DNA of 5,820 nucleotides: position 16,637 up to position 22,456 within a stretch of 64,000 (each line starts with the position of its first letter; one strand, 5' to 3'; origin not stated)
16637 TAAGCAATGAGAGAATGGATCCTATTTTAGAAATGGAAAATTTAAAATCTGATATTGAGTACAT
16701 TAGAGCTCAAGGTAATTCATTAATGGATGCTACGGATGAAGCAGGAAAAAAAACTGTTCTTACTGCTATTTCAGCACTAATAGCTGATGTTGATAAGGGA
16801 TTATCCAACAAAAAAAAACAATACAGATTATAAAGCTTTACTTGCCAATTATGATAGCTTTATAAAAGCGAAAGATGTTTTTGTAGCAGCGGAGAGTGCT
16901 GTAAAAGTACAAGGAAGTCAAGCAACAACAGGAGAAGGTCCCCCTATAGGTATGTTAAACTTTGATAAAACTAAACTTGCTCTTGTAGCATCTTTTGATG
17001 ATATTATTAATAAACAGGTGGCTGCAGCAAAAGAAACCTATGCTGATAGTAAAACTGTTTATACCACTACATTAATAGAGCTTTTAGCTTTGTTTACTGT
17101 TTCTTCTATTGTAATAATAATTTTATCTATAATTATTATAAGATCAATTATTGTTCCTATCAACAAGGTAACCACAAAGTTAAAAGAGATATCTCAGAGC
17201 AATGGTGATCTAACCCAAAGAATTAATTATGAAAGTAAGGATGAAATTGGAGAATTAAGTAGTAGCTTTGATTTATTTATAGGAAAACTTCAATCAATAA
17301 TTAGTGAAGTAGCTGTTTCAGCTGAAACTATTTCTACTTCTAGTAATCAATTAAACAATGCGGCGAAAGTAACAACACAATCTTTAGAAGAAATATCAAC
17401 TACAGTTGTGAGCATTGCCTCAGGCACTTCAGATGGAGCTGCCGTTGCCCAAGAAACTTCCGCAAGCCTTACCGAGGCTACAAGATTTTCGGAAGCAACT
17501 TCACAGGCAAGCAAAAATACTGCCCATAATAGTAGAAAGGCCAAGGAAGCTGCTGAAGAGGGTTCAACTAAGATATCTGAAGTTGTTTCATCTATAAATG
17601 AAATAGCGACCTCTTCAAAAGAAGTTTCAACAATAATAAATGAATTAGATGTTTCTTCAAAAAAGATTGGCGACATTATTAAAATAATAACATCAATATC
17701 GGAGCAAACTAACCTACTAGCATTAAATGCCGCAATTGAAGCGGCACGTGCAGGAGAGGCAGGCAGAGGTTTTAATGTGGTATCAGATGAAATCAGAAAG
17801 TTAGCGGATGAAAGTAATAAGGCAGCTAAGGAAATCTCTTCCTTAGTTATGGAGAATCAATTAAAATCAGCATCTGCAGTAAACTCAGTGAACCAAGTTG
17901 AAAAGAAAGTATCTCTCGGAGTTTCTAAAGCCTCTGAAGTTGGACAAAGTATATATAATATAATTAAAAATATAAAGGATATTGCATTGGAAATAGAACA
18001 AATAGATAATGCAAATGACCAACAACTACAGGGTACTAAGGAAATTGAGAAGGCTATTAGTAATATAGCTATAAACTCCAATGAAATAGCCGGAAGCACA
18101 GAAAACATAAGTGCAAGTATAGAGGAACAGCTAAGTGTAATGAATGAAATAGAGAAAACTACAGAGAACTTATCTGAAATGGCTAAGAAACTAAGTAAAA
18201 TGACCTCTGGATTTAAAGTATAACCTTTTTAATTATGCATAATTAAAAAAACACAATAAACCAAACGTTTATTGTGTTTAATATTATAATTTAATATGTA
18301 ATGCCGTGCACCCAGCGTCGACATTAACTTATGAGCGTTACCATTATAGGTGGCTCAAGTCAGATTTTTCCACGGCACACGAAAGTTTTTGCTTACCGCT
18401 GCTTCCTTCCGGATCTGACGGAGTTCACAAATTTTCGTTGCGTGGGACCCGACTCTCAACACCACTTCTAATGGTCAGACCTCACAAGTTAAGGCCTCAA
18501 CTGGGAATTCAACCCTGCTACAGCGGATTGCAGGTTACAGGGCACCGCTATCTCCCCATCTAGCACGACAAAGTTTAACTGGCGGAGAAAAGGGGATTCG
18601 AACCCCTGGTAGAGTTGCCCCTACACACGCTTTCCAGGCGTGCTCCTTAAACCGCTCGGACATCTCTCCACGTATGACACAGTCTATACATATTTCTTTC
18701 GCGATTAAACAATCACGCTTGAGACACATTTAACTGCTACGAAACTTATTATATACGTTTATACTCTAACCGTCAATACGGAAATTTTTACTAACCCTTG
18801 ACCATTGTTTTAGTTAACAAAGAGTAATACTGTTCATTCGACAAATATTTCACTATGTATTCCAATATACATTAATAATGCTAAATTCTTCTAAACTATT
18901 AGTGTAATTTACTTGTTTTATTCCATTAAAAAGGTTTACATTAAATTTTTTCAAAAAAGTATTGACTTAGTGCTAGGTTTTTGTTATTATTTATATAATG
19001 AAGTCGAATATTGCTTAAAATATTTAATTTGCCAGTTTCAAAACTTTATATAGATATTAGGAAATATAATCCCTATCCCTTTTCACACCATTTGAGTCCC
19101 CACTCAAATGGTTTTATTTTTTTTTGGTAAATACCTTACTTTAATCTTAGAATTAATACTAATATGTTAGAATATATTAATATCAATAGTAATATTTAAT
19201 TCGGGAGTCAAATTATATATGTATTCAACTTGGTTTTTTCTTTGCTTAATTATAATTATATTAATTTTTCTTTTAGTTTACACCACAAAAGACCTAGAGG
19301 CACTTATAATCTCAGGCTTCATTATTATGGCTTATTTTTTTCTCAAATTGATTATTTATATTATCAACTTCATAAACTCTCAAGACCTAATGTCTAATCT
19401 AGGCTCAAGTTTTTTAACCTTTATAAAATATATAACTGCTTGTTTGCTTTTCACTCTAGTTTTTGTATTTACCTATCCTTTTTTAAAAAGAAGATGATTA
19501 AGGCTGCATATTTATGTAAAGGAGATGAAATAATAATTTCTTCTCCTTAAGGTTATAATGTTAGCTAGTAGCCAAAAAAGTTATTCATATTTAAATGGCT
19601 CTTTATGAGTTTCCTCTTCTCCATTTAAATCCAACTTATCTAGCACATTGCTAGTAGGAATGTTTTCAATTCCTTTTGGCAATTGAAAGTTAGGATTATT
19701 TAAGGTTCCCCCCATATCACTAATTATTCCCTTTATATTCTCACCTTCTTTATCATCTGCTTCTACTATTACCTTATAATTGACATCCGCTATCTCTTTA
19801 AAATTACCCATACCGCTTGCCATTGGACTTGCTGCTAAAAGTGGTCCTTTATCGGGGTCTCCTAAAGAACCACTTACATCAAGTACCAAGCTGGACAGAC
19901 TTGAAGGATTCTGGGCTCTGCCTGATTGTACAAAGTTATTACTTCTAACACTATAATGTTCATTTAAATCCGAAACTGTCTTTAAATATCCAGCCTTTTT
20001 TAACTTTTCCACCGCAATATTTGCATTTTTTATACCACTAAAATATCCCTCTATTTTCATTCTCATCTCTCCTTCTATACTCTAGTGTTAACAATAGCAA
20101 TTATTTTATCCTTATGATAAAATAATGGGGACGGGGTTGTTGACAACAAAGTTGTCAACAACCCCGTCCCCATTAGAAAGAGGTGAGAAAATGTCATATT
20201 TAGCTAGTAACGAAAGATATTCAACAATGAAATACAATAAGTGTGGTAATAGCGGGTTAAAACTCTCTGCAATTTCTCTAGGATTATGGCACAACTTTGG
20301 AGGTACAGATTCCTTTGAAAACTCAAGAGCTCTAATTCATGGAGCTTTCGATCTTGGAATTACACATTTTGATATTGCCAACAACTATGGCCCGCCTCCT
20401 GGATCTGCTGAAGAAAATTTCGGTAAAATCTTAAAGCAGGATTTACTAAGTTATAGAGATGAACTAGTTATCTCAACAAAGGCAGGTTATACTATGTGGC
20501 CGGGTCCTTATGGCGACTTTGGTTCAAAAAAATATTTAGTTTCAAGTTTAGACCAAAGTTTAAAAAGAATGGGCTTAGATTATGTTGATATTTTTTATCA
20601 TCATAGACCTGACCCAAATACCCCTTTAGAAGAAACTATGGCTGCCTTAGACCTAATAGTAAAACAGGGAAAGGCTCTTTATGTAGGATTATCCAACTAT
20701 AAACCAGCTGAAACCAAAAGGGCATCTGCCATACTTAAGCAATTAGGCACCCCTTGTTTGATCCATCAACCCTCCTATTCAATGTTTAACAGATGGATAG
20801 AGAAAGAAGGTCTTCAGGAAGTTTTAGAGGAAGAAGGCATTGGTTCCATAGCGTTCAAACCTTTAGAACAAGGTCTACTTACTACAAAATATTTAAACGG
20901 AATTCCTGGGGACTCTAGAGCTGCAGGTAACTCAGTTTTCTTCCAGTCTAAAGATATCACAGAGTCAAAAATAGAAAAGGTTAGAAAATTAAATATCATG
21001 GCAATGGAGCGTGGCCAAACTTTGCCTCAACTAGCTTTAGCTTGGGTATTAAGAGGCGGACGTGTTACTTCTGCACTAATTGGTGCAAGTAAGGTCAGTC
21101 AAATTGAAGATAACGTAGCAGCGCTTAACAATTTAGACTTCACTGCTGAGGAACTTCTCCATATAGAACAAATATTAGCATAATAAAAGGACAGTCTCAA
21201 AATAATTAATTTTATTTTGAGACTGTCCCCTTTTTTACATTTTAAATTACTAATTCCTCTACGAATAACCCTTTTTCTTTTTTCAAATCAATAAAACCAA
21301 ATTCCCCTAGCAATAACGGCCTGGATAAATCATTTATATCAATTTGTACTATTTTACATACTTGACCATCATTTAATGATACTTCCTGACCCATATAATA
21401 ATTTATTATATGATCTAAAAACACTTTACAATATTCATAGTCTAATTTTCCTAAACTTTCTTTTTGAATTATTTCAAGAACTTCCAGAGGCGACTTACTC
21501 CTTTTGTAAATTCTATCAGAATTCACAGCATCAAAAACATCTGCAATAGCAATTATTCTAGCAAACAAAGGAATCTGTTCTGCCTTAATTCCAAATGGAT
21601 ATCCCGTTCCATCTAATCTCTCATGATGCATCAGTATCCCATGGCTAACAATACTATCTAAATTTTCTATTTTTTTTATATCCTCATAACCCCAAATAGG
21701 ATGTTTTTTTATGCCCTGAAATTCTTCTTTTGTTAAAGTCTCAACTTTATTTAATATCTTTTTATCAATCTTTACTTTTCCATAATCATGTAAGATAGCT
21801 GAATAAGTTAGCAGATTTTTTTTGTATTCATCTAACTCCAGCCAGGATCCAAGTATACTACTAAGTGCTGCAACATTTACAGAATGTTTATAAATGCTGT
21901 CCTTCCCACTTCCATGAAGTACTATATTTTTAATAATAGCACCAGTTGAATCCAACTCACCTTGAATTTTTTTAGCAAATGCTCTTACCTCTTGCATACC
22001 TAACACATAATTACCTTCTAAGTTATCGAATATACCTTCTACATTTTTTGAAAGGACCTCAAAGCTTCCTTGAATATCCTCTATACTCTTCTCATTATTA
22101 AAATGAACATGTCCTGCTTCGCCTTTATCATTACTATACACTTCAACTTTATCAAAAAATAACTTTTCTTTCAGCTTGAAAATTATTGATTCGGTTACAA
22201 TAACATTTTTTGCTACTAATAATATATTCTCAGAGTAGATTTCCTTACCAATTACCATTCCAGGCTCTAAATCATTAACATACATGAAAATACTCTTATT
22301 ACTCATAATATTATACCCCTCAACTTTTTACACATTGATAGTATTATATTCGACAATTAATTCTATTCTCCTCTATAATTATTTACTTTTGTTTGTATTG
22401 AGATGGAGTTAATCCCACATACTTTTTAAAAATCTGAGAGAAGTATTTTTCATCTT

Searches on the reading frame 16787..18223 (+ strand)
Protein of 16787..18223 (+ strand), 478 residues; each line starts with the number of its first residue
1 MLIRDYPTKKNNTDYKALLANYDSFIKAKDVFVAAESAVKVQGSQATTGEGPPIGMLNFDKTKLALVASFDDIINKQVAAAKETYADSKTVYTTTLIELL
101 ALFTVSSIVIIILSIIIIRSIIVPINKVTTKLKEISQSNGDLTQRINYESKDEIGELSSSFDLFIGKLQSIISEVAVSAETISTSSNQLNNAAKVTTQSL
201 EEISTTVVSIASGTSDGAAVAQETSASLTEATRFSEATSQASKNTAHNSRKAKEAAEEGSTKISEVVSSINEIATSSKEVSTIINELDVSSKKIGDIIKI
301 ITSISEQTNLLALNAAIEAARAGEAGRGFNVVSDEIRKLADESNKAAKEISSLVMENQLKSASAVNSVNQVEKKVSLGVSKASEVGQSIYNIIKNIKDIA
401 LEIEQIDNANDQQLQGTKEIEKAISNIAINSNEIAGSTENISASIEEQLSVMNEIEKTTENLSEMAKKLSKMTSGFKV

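Call 86: search_protein_families(library=pfam, proteins=[window:16787-18223:+], max_evalue=1e-8)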
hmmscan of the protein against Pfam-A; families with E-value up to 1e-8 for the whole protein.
window:16787-18223:+ (478 aa): 2 families
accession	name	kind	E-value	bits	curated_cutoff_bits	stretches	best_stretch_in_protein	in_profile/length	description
PF00015.26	MCPsignal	-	8.3e-44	149.9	34.6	1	247-428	2-169/172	Methyl-accepting chemotaxis protein (MCP) signalling domain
PF00672.30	HAMP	-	1.1e-12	48.5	25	1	117-169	2-52/53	HAMP domain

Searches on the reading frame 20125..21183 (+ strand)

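Call 50: search_protein_families(library=pfam, proteins=[window:20125-21183:+], max_evalue=0.001)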
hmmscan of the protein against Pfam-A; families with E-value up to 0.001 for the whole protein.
window:20125-21183:+ (352 aa): 1 family
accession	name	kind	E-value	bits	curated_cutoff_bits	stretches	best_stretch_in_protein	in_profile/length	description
PF00248.27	Aldo_ket_red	-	4.8e-70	236.4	24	1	50-351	2-290/291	Aldo/keto reductase family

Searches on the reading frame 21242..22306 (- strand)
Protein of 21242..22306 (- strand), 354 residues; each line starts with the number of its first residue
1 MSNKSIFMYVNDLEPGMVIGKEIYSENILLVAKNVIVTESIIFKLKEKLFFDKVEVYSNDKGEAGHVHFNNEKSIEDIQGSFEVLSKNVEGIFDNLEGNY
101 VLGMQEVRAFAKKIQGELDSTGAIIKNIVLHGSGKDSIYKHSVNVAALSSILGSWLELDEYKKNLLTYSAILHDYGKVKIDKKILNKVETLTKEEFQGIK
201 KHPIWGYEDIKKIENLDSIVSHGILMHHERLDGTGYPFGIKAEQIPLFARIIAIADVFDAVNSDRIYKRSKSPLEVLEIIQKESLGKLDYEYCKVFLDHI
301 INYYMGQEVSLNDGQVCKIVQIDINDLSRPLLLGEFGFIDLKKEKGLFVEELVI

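Call 50: search_protein_families(library=pfam, proteins=[window:21242-22306:-], max_evalue=0.001)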
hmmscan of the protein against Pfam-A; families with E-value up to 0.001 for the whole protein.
window:21242-22306:- (354 aa): 2 families
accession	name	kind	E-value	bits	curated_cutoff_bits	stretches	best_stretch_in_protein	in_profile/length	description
PF13487.12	HD_5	-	8e-30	104.3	27.2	1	137-289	13-167/170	HD domain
PF01966.28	HD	-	1.5e-19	70.8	22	1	139-260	2-115/116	HD domain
